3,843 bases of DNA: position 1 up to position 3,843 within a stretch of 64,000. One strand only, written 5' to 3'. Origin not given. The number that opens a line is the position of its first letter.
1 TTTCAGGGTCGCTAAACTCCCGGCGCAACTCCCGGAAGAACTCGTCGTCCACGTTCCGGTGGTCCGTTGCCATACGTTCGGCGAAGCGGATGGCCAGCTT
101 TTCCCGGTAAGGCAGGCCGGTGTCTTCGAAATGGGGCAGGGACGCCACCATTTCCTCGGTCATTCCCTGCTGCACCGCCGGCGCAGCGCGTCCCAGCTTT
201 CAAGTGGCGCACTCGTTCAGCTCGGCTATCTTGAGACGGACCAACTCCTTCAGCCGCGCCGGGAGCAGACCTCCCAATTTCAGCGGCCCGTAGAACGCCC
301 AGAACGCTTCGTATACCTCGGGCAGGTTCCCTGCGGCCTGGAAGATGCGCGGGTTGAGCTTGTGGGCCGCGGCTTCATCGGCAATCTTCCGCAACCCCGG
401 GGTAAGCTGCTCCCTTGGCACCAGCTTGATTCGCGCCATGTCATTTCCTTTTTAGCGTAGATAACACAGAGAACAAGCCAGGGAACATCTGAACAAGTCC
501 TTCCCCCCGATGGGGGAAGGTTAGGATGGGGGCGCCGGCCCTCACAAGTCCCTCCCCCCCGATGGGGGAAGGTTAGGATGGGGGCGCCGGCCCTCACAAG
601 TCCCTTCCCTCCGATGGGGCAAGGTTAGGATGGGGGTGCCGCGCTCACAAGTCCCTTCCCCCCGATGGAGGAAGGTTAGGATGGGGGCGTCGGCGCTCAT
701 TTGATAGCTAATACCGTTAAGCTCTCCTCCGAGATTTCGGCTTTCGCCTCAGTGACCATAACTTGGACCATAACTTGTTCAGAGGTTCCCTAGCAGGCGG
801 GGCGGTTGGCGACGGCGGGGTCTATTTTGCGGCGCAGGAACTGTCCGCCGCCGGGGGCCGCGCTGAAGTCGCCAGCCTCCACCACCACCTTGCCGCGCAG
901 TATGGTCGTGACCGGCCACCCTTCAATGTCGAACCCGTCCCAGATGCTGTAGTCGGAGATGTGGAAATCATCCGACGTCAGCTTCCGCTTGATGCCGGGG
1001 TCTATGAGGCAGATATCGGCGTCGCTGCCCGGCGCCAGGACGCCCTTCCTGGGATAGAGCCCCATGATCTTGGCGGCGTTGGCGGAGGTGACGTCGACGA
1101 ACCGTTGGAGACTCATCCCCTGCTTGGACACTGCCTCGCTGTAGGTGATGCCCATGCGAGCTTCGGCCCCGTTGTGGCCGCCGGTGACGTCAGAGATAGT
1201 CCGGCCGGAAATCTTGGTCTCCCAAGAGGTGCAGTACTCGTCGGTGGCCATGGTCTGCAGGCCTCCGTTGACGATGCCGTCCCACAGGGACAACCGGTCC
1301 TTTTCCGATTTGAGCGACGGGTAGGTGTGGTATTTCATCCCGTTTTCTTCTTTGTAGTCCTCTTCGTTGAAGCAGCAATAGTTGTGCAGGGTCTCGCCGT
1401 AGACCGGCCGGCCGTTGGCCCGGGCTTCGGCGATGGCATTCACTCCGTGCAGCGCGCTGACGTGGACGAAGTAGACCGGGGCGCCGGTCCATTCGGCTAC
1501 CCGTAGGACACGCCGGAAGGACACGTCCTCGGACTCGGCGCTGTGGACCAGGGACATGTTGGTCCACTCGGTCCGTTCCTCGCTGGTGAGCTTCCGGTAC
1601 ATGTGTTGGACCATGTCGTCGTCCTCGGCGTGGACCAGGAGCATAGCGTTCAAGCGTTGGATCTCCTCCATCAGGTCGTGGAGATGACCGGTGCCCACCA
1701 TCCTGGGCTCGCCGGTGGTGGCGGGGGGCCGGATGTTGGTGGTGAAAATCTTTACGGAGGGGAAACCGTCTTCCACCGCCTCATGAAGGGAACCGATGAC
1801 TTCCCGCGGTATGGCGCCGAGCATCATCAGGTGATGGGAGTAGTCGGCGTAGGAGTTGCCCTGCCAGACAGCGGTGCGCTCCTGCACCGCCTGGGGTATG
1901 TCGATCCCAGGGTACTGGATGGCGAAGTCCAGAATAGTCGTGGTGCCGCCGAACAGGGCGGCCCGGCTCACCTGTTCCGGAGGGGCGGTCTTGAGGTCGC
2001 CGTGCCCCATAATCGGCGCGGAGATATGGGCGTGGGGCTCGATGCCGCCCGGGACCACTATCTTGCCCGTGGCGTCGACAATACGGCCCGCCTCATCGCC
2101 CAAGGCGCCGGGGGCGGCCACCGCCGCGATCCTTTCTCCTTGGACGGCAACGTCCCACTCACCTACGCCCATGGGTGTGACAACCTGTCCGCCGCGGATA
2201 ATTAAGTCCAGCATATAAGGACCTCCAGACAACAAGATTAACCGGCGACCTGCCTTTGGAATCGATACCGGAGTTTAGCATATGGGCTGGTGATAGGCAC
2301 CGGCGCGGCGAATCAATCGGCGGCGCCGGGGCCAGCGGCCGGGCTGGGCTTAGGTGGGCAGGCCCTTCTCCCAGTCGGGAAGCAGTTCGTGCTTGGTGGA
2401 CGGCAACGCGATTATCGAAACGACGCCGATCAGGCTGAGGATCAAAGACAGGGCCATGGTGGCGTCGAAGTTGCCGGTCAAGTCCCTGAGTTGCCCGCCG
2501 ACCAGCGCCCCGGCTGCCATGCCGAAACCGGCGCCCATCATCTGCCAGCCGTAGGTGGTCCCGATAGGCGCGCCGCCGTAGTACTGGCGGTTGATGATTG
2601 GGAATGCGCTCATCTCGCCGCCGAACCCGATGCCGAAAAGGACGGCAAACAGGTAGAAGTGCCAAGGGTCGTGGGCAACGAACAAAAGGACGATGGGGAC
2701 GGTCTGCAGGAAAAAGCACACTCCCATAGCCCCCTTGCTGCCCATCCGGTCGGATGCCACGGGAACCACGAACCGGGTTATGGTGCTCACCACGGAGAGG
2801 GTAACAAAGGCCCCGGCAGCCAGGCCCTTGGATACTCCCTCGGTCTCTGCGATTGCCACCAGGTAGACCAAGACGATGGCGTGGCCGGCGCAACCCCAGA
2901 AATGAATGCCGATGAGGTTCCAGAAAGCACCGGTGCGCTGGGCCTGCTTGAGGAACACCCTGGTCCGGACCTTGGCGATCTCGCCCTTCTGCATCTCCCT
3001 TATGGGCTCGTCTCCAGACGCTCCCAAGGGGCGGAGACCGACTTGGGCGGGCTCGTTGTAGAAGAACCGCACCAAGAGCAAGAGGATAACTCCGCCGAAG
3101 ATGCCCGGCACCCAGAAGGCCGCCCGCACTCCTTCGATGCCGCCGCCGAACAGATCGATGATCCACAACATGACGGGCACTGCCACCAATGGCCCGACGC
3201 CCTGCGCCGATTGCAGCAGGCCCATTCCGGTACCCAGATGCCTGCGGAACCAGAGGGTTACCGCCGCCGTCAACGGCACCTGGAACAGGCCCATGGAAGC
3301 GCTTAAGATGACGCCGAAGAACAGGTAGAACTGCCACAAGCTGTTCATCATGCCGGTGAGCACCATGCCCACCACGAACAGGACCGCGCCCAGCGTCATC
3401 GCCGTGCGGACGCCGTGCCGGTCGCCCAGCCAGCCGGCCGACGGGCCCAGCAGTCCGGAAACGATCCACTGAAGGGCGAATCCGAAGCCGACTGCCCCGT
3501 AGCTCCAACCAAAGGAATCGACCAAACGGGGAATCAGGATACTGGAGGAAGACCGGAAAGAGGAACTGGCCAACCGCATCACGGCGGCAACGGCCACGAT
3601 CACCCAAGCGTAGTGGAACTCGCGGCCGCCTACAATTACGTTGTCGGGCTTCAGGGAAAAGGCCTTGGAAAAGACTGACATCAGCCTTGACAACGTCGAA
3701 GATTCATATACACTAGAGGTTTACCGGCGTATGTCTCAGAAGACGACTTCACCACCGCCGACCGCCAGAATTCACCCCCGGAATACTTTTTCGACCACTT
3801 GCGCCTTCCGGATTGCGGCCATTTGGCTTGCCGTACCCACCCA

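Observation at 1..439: AhpD-like (CMD family) gene with TGA at the second position of CxxC: likely selenocysteine, not a truncation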

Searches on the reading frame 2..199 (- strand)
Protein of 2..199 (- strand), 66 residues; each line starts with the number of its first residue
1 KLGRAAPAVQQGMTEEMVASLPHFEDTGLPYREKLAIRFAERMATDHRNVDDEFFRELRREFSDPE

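Call 6: search_protein_families(library=pfam, proteins=[window:2-199:-], max_evalue=1)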
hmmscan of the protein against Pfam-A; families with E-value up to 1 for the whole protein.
seq(66 aa): 0 families

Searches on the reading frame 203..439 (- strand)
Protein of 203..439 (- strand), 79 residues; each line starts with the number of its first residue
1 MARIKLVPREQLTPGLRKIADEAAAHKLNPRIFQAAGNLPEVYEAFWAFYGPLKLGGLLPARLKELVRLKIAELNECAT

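Call 6: search_protein_families(library=pfam, proteins=[window:203-439:-], max_evalue=1)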
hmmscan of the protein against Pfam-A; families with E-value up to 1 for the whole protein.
seq(79 aa): 1 family
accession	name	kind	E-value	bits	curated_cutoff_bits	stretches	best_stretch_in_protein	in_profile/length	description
PF02627.25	CMD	-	0.00061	20.2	23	1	40-78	1-39/84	Carboxymuconolactone decarboxylase family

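Call 57: find_encoding_contigs(protein=window:203-439:-, flank=10000, max_places=4)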
Protein window:203-439:- (79 aa): 22 contigs read that carry it; 4 places shown.
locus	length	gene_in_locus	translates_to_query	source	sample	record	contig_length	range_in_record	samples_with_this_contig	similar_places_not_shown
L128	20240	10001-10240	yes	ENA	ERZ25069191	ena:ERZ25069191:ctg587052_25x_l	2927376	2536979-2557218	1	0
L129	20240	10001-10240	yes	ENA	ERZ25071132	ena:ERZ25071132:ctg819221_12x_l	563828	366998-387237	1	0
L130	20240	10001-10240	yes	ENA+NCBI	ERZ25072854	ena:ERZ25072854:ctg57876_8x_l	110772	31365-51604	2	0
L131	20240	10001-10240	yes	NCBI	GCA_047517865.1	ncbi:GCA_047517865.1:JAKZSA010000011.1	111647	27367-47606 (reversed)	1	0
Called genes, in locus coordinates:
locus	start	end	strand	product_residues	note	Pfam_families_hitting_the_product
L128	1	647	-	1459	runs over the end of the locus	PF04997:RNA_pol_Rpb1_1, PF00623:RNA_pol_Rpb1_2, PF04983:RNA_pol_Rpb1_3, PF05000:RNA_pol_Rpb1_4, PF04998:RNA_pol_Rpb1_5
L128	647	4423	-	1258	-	PF04563:RNA_pol_Rpb2_1, PF04561:RNA_pol_Rpb2_2, PF04565:RNA_pol_Rpb2_3, PF10385:RNA_pol_Rpb2_45, PF00562:RNA_pol_Rpb2_6, PF04560:RNA_pol_Rpb2_7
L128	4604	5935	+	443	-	PF07690:MFS_1, PF00083:Sugar_tr (faint), PF06779:MFS_4 (weak), PF07690:MFS_1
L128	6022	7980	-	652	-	PF01555:N6_N4_Mtase, PF04471:Mrr_cat (weak), PF22722:NA-iREase1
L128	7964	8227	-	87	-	PF04365:BrnT_toxin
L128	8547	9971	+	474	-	PF01979:Amidohydro_1, PF07969:Amidohydro_3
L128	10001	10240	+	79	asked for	-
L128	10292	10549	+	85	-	-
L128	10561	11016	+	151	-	PF00903:Glyoxalase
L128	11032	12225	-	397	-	PF12897:Asp_aminotransf, PF00155:Aminotran_1_2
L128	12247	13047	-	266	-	-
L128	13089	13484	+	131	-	PF05942:PaREP1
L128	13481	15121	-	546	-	PF02776:TPP_enzyme_N, PF00205:TPP_enzyme_M, PF02775:TPP_enzyme_C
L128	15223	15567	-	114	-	-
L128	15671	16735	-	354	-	PF13449:Phytase-like (faint), PF25021:TEN_NHL (faint), PF06739:SBBP (faint), PF24684:Vgb_lyase, PF08450:SGL (weak), PF17170:DUF5128 (faint), PF01436:NHL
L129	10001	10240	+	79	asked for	-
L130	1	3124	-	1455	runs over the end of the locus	PF04997:RNA_pol_Rpb1_1, PF00623:RNA_pol_Rpb1_2, PF04983:RNA_pol_Rpb1_3, PF05000:RNA_pol_Rpb1_4, PF04998:RNA_pol_Rpb1_5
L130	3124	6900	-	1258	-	PF04563:RNA_pol_Rpb2_1, PF04561:RNA_pol_Rpb2_2, PF04565:RNA_pol_Rpb2_3, PF10385:RNA_pol_Rpb2_45, PF00562:RNA_pol_Rpb2_6, PF04560:RNA_pol_Rpb2_7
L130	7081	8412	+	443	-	PF00083:Sugar_tr (faint), PF07690:MFS_1, PF06779:MFS_4 (weak), PF07690:MFS_1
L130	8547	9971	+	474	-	PF01979:Amidohydro_1, PF07969:Amidohydro_3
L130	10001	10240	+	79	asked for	-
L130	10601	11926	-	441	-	PF13701:DDE_Tnp_1_4, PF01609:DDE_Tnp_1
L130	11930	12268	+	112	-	-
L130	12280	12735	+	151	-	PF00903:Glyoxalase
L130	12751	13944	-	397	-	PF12897:Asp_aminotransf, PF00155:Aminotran_1_2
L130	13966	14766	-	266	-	-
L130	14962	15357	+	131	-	PF05942:PaREP1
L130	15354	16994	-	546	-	PF02776:TPP_enzyme_N, PF00205:TPP_enzyme_M, PF02775:TPP_enzyme_C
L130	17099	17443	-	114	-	-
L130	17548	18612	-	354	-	PF13449:Phytase-like (faint), PF25021:TEN_NHL (faint), PF02393:US22 (faint), PF23500:DUF7133 (faint), PF06739:SBBP (faint), PF24684:Vgb_lyase, PF08450:SGL (weak), PF01436:NHL, +1 more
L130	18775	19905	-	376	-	PF07394:DUF1501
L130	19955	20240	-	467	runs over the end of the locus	PF08811:DUF1800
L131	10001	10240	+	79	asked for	-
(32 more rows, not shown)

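Call 66: search_protein_representatives(protein=window:203-439:-)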
Query: 79 residues. Proteins with E-value up to 0.001 (for the whole library): 68; up to 1e-10: 11; up to 1e-30: 1. The best 68 are listed.
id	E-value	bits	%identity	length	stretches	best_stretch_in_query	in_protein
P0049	4.8e-37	141.4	87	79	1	1-79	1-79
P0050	1.3e-20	89.3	96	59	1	35-79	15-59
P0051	5.8e-18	80.8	59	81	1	1-79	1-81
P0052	1.6e-16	76.2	78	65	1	1-50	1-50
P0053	4.2e-14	68.6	49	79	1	1-79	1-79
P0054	1.3e-13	67.1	79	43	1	1-43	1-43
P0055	1.3e-13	67.0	51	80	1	3-79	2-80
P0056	3.3e-12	62.5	53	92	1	1-55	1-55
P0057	4.1e-12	62.3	70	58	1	1-47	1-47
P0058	4.5e-12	62.1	58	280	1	1-55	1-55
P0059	8.7e-11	58.0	71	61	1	38-79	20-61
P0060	3.5e-09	52.9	42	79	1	1-79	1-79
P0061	3.5e-09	52.9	37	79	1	1-79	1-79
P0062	2.1e-07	47.3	36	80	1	3-79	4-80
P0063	3.9e-07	46.4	41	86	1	3-78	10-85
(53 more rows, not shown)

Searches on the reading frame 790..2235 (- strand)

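Call 49: search_protein_families(library=pfam, proteins=[window:790-2235:-], max_evalue=0.01)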
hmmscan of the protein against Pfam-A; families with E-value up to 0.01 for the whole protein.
window:790-2235:- (481 aa): 2 families
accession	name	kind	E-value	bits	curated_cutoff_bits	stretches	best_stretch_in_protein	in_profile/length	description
PF01979.26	Amidohydro_1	-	2.3e-21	76.8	25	1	59-451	1-345/345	Amidohydrolase family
PF07969.17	Amidohydro_3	-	4e-16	60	29.7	2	371-452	404-472/472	Amidohydrolase family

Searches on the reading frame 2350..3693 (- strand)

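Call 49: search_protein_families(library=pfam, proteins=[window:2350-3693:-], max_evalue=0.01)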
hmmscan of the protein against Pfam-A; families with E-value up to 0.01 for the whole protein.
window:2350-3693:- (447 aa): 3 families
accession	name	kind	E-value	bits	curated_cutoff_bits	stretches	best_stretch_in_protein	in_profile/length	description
PF07690.21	MFS_1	-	2.6e-42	145.4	33.4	2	41-328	6-276/347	Major Facilitator Superfamily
PF06779.20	MFS_4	-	4.3e-06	26.8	26.3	1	249-421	186-357/364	Uncharacterised MFS-type transporter YbfB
PF00083.30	Sugar_tr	-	6.2e-05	22.5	22.3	1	296-434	52-195/452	Sugar (and other) transporter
